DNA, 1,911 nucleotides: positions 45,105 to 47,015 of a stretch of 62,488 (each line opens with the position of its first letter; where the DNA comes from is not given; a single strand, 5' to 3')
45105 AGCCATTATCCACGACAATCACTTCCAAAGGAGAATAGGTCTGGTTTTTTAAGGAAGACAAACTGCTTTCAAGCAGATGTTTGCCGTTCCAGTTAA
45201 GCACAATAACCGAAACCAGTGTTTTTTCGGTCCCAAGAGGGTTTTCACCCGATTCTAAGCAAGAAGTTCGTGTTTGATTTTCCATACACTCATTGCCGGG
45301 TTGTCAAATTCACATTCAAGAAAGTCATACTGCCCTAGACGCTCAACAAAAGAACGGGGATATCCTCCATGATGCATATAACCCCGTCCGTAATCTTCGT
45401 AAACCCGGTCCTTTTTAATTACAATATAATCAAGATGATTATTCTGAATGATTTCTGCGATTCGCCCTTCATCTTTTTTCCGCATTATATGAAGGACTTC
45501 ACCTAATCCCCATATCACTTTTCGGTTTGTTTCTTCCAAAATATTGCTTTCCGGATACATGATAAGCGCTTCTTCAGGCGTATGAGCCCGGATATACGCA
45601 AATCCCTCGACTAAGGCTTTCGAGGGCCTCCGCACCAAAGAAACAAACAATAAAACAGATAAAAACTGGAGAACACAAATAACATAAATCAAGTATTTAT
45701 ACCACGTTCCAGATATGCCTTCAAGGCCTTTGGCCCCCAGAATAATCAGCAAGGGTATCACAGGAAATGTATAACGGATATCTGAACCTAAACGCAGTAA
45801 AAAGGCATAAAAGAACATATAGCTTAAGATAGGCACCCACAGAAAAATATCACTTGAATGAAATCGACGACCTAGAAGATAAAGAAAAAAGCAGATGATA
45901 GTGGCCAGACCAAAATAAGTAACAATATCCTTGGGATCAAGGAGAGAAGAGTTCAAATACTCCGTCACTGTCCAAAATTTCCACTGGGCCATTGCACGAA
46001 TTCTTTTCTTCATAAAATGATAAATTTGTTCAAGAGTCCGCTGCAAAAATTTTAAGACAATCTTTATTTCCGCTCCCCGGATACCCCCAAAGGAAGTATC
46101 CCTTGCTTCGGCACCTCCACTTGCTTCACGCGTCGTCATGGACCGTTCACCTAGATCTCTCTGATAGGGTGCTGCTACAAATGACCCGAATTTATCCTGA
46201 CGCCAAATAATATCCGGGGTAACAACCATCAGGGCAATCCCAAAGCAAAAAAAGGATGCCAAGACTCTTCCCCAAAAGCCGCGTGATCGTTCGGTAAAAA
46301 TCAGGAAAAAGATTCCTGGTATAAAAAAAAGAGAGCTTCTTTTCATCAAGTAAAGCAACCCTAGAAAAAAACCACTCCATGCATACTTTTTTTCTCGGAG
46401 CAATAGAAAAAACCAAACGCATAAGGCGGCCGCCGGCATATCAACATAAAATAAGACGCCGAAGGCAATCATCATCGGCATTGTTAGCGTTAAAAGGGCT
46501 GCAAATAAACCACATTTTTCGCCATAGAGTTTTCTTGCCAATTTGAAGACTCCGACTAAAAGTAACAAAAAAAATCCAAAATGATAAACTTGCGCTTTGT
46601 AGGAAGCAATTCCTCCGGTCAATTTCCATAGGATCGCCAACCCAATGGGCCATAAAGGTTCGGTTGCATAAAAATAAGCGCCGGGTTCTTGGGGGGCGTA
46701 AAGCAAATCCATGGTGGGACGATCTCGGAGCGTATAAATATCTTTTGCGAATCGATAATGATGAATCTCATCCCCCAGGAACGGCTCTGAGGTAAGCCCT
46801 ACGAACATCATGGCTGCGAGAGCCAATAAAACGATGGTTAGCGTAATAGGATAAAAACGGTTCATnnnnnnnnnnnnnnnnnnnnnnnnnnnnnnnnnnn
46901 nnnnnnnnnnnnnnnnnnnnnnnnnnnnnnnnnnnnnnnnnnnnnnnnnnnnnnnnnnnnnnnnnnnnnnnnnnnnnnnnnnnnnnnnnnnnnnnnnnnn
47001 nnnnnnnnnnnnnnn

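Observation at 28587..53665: Envelope-glycan supercluster of about 25 kb, built from duplicated modules, with no recognisable Wzx/Wzz/initiating transferase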

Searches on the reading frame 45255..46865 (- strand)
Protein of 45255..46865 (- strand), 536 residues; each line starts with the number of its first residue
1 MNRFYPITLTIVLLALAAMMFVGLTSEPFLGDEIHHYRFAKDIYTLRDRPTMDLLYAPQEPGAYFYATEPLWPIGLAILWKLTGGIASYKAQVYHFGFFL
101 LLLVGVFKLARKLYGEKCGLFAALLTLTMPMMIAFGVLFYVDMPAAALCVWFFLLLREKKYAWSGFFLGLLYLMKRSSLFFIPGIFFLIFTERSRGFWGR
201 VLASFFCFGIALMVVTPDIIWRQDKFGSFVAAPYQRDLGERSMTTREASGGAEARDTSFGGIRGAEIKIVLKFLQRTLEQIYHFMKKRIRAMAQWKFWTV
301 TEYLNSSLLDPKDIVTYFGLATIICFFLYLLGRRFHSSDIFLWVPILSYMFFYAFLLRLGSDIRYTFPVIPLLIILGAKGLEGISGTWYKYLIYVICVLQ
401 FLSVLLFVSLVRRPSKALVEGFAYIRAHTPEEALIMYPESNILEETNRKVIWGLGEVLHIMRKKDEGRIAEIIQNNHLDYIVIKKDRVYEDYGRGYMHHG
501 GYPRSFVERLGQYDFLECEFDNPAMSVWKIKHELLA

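Call 4: search_protein_families(library=pfam, proteins=[window:45255-46865:-], max_evalue=0.01)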
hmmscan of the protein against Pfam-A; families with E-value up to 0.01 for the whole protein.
window:45255-46865:- (536 aa): 3 families
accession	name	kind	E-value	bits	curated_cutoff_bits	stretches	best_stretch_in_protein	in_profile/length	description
PF13231.12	PMT_2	-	4.5e-10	40.4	26.1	1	98-221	31-160/160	Dolichyl-phosphate-mannose-protein mannosyltransferase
PF09594.16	GT87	-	0.00023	21.4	25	1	97-218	29-150/237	Glycosyltransferase family 87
PF04922.18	DIE2_ALG10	-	0.002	17.9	27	1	102-176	76-149/391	DIE2/ALG10 family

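Call 12: search_protein_families(library=ncbifam, proteins=[window:45255-46865:-], max_evalue=0.001)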
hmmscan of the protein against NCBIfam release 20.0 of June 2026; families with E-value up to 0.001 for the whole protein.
window:45255-46865:- (536 aa): 0 families

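Call 16: find_homologous_proteins(query=window:45255-46865:-, max_evalue=1e-10)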
Query window:45255-46865:- (536 aa): 47 proteins with E <= 1e-10 among 8000 candidates.
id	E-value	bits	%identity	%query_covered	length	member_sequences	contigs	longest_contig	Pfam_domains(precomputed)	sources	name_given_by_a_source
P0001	0.0e+0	1224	100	100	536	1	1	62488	PF13231.13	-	-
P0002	1.5e-110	389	39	98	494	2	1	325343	PF03901.24,PF13231.13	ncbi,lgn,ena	ncbi:MAG: glycosyltransferase family 39 protein [Sedimentisphaerales bacterium]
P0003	7.6e-104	367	37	98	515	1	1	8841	PF04922.19,PF13231.13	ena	-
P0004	4.0e-102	361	37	97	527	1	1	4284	PF13231.13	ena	-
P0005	1.1e-100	356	38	96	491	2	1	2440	PF03901.24,PF13231.13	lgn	-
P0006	2.1e-100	355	37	96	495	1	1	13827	PF13231.13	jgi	-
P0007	2.5e-98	348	35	97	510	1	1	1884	PF04922.19,PF13231.13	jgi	jgi:4-amino-4-deoxy-L-arabinose transferase-like glycosyltransferase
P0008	5.9e-98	347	38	98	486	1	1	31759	PF13231.13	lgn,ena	-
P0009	1.2e-95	339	36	96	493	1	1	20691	PF13231.13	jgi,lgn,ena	-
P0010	2.6e-93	332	37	97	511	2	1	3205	-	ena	-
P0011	7.4e-93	330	37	95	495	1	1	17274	PF13231.13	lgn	-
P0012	1.5e-92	329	35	98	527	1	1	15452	PF04922.19,PF13231.13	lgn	-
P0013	7.3e-91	324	36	96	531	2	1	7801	PF04922.19,PF13231.13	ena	-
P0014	4.5e-90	321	34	98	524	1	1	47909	PF13231.13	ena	-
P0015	1.2e-89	320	36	96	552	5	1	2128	PF04922.19,PF13231.13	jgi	-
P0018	3.9e-89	318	37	95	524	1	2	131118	PF13231.13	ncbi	-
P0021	2.2e-88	316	33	98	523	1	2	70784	PF13231.13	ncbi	-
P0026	4.1e-87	311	35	96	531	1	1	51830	PF04922.19,PF13231.13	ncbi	-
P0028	6.2e-87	311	35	96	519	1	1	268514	PF03901.24,PF13231.13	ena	-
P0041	2.5e-80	289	34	90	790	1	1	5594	PF07021.19,PF13847.13,PF13489.13,PF13649.13,PF05219.18,PF08241.19,PF08242.19,PF13231.13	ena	-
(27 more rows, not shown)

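Call 17: find_encoding_contigs(protein=P0002, flank=10000, max_places=2)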
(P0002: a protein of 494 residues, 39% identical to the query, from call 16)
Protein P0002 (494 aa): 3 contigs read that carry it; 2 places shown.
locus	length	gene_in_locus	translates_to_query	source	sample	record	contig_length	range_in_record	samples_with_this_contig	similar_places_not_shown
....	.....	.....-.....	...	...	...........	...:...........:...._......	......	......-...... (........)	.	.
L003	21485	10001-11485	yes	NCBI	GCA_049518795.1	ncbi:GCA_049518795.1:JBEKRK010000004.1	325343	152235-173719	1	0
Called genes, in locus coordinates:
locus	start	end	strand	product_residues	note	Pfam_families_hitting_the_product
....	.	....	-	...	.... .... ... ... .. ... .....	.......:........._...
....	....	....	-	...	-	-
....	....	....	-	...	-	-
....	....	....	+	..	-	-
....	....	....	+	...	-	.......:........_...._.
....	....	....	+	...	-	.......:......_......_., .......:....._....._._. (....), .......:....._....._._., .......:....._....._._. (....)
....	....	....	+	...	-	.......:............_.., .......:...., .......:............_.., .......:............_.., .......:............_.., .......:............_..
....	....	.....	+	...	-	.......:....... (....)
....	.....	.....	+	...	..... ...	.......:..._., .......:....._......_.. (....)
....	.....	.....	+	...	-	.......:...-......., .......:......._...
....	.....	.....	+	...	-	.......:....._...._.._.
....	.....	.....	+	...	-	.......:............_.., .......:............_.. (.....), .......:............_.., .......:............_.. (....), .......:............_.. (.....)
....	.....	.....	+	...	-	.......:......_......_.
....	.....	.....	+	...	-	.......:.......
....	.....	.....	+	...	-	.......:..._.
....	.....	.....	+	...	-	-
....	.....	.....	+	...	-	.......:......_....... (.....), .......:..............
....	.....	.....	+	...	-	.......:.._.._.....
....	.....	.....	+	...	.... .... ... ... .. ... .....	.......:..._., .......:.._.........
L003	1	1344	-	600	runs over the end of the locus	PF03412:Peptidase_C39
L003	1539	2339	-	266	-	-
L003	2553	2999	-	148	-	-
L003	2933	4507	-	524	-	-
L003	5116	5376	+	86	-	-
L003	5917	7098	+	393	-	PF13440:Polysacc_synt_3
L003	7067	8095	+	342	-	PF00535:Glycos_transf_2, PF10111:Glyco_tranf_2_2 (weak), PF13641:Glyco_tranf_2_3, PF13632:Glyco_trans_2_3 (weak)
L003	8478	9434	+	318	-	PF13489:Methyltransf_23, PF07021:MetW, PF08241:Methyltransf_11, PF08242:Methyltransf_12, PF13649:Methyltransf_25, PF13847:Methyltransf_31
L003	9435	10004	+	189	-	PF00132:Hexapep (weak)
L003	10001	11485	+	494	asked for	PF13231:PMT_2, PF03901:Glyco_transf_22 (weak)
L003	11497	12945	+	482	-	PF02310:B12-binding, PF04055:Radical_SAM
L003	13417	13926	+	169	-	PF04101:Glyco_tran_28_C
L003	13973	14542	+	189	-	PF13489:Methyltransf_23, PF13847:Methyltransf_31 (faint), PF08241:Methyltransf_11, PF08242:Methyltransf_12 (weak), PF13649:Methyltransf_25 (faint)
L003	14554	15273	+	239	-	PF00535:Glycos_transf_2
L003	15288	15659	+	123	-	PF10066:DUF2304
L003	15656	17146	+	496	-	PF13231:PMT_2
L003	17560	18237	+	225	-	-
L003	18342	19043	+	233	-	PF14512:TM1586_NiRdase (faint), PF00881:Nitroreductase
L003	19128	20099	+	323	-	PF01555:N6_N4_Mtase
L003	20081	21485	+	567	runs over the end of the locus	PF20154:LNT_N, PF00795:CN_hydrolase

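Call 18: find_encoding_contigs(protein=P0018, flank=10000, max_places=2)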
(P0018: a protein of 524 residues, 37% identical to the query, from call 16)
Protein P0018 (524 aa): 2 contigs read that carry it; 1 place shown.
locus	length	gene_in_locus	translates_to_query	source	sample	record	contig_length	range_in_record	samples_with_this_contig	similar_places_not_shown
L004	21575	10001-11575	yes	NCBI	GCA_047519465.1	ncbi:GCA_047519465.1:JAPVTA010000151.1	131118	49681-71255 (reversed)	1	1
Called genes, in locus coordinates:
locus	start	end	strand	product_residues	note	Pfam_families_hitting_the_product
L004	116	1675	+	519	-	PF13231:PMT_2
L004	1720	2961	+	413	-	PF01943:Polysacc_synt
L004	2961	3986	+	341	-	PF00535:Glycos_transf_2, PF10111:Glyco_tranf_2_2 (weak), PF13641:Glyco_tranf_2_3, PF13632:Glyco_trans_2_3 (faint)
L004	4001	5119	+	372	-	PF01041:DegT_DnrJ_EryC1, PF01053:Cys_Met_Meta_PP (weak)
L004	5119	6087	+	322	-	PF05219:DREV (weak), PF07021:MetW, PF13489:Methyltransf_23, PF08241:Methyltransf_11, PF08242:Methyltransf_12, PF13649:Methyltransf_25, PF13847:Methyltransf_31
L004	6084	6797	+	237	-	PF02353:CMAS, PF13489:Methyltransf_23, PF13847:Methyltransf_31, PF08241:Methyltransf_11, PF08242:Methyltransf_12, PF13649:Methyltransf_25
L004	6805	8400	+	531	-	PF02366:PMT (weak), PF13231:PMT_2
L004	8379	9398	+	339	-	PF02388:FemAB, PF13480:Acetyltransf_6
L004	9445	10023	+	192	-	PF25084:LbH_EIF2B (faint), PF00132:Hexapep, PF14602:Hexapep_2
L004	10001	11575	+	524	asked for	PF13231:PMT_2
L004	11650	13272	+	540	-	PF13231:PMT_2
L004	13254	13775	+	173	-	PF08660:Alg14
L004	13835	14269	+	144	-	PF04101:Glyco_tran_28_C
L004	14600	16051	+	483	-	PF00483:NTP_transferase, PF12804:NTP_transf_3 (weak), PF22640:ManC_GMP_beta-helix, PF01050:MannoseP_isomer, PF07883:Cupin_2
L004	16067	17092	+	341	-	PF01370:Epimerase, PF16363:GDP_Man_Dehyd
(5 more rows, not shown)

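Call 19: find_encoding_contigs(protein=P0028, flank=10000, max_places=2)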
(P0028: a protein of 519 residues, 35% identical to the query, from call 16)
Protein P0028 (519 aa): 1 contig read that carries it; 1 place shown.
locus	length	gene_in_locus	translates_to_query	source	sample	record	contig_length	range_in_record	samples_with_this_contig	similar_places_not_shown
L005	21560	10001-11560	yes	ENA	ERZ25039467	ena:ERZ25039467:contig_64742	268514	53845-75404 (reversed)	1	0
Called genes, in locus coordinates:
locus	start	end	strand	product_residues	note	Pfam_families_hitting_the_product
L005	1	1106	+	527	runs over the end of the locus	PF13231:PMT_2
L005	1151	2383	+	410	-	PF01943:Polysacc_synt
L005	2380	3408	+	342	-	PF00535:Glycos_transf_2, PF10111:Glyco_tranf_2_2 (faint), PF13641:Glyco_tranf_2_3, PF13632:Glyco_trans_2_3 (weak)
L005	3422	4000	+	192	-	PF01041:DegT_DnrJ_EryC1, PF01053:Cys_Met_Meta_PP (weak), PF01212:Beta_elim_lyase (weak)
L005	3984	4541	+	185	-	PF01041:DegT_DnrJ_EryC1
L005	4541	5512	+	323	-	PF07021:MetW, PF13489:Methyltransf_23, PF13847:Methyltransf_31, PF08241:Methyltransf_11, PF08242:Methyltransf_12, PF13649:Methyltransf_25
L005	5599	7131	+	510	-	PF13231:PMT_2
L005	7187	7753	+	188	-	PF00132:Hexapep (weak), PF14602:Hexapep_2 (weak)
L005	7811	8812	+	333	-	PF02388:FemAB, PF13480:Acetyltransf_6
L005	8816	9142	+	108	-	-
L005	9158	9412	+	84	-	-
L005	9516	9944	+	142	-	-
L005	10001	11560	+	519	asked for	PF13231:PMT_2, PF03901:Glyco_transf_22 (weak)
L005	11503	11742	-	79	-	-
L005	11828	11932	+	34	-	-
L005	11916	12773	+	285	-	PF13231:PMT_2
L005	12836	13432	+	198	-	-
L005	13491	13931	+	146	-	PF00132:Hexapep (faint)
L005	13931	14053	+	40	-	-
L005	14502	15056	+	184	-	PF08660:Alg14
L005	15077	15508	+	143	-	PF04101:Glyco_tran_28_C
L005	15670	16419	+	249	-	PF13489:Methyltransf_23, PF13847:Methyltransf_31, PF08241:Methyltransf_11, PF08242:Methyltransf_12, PF13649:Methyltransf_25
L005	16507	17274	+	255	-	PF00483:NTP_transferase, PF12804:NTP_transf_3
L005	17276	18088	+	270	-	PF04321:RmlD_sub_bind (weak), PF01073:3Beta_HSD (weak), PF01370:Epimerase, PF02719:Polysacc_synt_2, PF07993:NAD_binding_4 (faint), PF16363:GDP_Man_Dehyd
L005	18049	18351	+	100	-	-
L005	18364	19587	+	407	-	PF08421:Methyltransf_13, PF13489:Methyltransf_23, PF08241:Methyltransf_11, PF08242:Methyltransf_12, PF13649:Methyltransf_25 (faint), PF08484:Methyltransf_14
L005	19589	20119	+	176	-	PF00908:dTDP_sugar_isom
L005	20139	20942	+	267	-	PF02353:CMAS (weak), PF01209:Ubie_methyltran (weak), PF13489:Methyltransf_23, PF13847:Methyltransf_31, PF08241:Methyltransf_11, PF08242:Methyltransf_12, PF13649:Methyltransf_25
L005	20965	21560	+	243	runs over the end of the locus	PF04989:RMNT_CmcI, PF13578:Methyltransf_24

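Call 22: find_related_loci(query=A1, collection=genome_contigs, flank=10000)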
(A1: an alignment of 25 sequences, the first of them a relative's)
Query A1 (536 aa) in genome_contigs; peptide patterns used: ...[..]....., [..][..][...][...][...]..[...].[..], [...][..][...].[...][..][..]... (x = any residue, [..] = any of these).
82 stretches matched a pattern; 15 encode a relative of the query (tblastn E <= 1e-3); 14 distinct loci.
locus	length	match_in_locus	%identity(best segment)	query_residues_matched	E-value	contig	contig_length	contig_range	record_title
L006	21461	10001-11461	39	9-531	2e-118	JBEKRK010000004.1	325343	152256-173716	MAG: Sedimentisphaerales bacterium isolate SPRUCE 509 SPRUCE_509_4, whole genome shotgun sequence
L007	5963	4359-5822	38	11-534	2e-108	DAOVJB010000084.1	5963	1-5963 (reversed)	MAG TPA_asm: Elusimicrobiota bacterium isolate CSMAG_1382 CSMAG_1382_k141_2833953_length_5963_cov_18.7034, whole genome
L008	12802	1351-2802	38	11-531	1e-104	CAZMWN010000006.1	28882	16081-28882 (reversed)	MAG TPA_asm: uncultured Pirellulales bacterium isolate SRP214966_co5_345 genome assembly, contig: NODE_1047_length_28882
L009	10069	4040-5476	35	19-534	1e-99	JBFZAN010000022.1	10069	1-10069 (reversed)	MAG: Candidatus Omnitrophota bacterium isolate PPR_0468 k121_1304530, whole genome shotgun sequence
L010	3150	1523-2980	36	23-535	2e-91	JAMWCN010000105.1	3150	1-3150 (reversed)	MAG: Candidatus Omnitrophota bacterium isolate QZM4_1.bins.127.Tibet NODE_90195_length_3150_cov_4.373470, whole genome s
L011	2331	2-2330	34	8-530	5e-93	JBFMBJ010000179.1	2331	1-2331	MAG: Candidatus Omnitrophota bacterium isolate MAG161 MAG161_179, whole genome shotgun sequence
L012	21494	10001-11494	37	23-532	4e-89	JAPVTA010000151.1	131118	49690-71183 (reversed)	MAG: Thermodesulfobacteriota bacterium isolate MW3_metabat.11 k97_365260, whole genome shotgun sequence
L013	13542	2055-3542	36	9-534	1e-85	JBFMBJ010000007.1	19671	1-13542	MAG: Candidatus Omnitrophota bacterium isolate MAG161 MAG161_7, whole genome shotgun sequence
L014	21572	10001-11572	36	8-533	2e-84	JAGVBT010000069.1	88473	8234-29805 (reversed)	MAG: Deltaproteobacteria bacterium isolate DeMMO6_17 c_000000003493, whole genome shotgun sequence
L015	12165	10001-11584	31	1-530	3e-79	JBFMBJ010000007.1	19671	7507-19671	MAG: Candidatus Omnitrophota bacterium isolate MAG161 MAG161_7, whole genome shotgun sequence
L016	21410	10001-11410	32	18-529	1e-72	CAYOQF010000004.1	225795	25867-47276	MAG TPA_asm: uncultured Syntrophorhabdaceae bacterium isolate SRP278314_co1_355 genome assembly, contig: NODE_37_length_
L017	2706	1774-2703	36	19-365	1e-62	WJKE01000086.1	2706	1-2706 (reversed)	MAG: Candidatus Peregrinibacteria bacterium isolate Bin_357 k141_2881957, whole genome shotgun sequence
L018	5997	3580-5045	44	12-532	5e-58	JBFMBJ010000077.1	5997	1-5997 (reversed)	MAG: Candidatus Omnitrophota bacterium isolate MAG161 MAG161_77, whole genome shotgun sequence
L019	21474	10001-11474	34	10-534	4e-72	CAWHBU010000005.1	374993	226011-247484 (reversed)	MAG: uncultured delta proteobacterium isolate MFD03726.bin.2.155 genome assembly, contig: contig_11286, whole genome sho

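Call 26: search_solved_structures(query=A1, max_evalue=1)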
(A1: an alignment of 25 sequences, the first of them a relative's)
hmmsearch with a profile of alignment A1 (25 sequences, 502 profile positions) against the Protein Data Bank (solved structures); distinct sequences matched with E-value up to 1: 0.

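Call 33: search_protein_families(library=pfam, proteins=[L016:1678-3225:+, L016:5128-6435:+, L016:6668-7513:+, L016:14476-15468:+, L016:15482-16369:+, L016:16369-17217:+, L016:17227-18075:+, L016:18075-19349:+, L016:19213-20169:+, L016:20181-21398:+], max_evalue=0.0001)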
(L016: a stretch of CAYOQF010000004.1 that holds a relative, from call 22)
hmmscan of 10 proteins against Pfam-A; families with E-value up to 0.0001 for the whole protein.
L016:1678-3225:+ (515 aa): 4 families
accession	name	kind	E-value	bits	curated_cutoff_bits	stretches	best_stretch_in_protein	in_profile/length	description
PF13537.11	GATase_7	-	1.7e-18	67.2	25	1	133-249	10-121/123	Glutamine amidotransferase domain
PF13522.11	GATase_6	-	2.8e-17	63.4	27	1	115-245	9-130/130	Glutamine amidotransferase domain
PF13230.11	GATase_4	-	1.2e-07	31.4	23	1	52-183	1-134/272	Glutamine amidotransferases class-II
PF00156.33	Pribosyltran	-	7.4e-06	25.8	26.3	1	315-424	20-122/158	Phosphoribosyl transferase domain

L016:5128-6435:+ (435 aa): 4 families
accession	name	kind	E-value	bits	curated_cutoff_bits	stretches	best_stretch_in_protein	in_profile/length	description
PF03721.20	UDPG_MGDP_dh_N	-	4.1e-43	147.6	27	1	14-190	3-183/187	UDP-glucose/GDP-mannose dehydrogenase family, NAD binding domain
PF00984.24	UDPG_MGDP_dh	-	7.8e-33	112.9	25.4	1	208-299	1-93/94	UDP-glucose/GDP-mannose dehydrogenase family, central domain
PF03720.21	UDPG_MGDP_dh_C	-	7.4e-24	84.5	30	1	326-423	1-102/103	UDP-glucose/GDP-mannose dehydrogenase family, UDP binding domain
PF03446.21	NAD_binding_2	-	4.5e-08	33.7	21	1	14-148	2-112/161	NAD binding domain of 6-phosphogluconate dehydrogenase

L016:6668-7513:+ (281 aa): 2 families
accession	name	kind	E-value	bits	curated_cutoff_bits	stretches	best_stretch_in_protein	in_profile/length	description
PF22725.1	GFO_IDH_MocA_C3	-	9.5e-17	61.6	27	1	71-178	3-123/124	GFO/IDH/MocA C-terminal domain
PF01408.29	GFO_IDH_MocA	-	5.6e-11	43.6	24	1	2-59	59-118/120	Oxidoreductase family, NAD-binding Rossmann fold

L016:14476-15468:+ (330 aa): 1 family
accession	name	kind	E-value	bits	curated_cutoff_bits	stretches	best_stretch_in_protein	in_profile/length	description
PF12849.12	PBP_like_2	-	2.5e-29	103.3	27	1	37-302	3-265/267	PBP superfamily domain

L016:15482-16369:+ (295 aa): 1 family
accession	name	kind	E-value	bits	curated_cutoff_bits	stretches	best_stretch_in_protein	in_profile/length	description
PF00528.27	BPD_transp_1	-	4.1e-14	53.1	26.4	1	88-280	3-171/184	Binding-protein-dependent transport system inner membrane component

L016:16369-17217:+ (282 aa): 1 family
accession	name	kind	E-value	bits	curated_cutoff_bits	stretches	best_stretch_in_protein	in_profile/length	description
PF00528.27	BPD_transp_1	-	2.3e-17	63.8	26.4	1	84-277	5-183/184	Binding-protein-dependent transport system inner membrane component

L016:17227-18075:+ (282 aa): 3 families
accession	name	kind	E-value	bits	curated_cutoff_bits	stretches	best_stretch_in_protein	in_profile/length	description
PF00005.33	ABC_tran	-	1.8e-27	97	25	1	19-207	1-137/137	ABC transporter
PF13304.12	AAA_21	-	5.7e-09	36.9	27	0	164-235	223-298/304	AAA domain, putative AbiEii toxin, Type IV TA system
PF02463.25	SMC_N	-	2.4e-05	24.3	40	0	28-50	23-45/220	RecF/RecN/SMC N terminal domain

L016:18075-19349:+ (424 aa): 1 family
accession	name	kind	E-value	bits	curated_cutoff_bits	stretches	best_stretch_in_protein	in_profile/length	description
PF01663.27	Phosphodiest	-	1e-45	157.3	23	1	5-394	1-342/342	Type I phosphodiesterase / nucleotide pyrophosphatase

L016:19213-20169:+ (318 aa): 1 family
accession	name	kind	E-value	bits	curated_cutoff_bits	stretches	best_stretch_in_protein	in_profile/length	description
PF01507.26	PAPS_reduct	-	1.2e-44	152.9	22.5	1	75-273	1-175/175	Phosphoadenosine phosphosulfate reductase domain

L016:20181-21398:+ (405 aa): 4 families
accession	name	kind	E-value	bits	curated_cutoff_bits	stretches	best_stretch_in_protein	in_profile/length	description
PF00009.33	GTP_EFTU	-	1.9e-46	158.5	26.5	1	8-208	6-184/188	Elongation factor Tu GTP binding domain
PF22594.2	GTP-eEF1A_C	-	2.6e-18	66.7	27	1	308-405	1-101/101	GTP-eEF1A C-terminal domain-like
PF03144.31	GTP_EFTU_D2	-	5.7e-06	27.1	30.3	1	232-298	1-73/73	Elongation factor Tu domain 2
PF01926.29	MMR_HSR1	-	1.6e-05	25.4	21.9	0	64-144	28-113/113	50S ribosome-binding GTPase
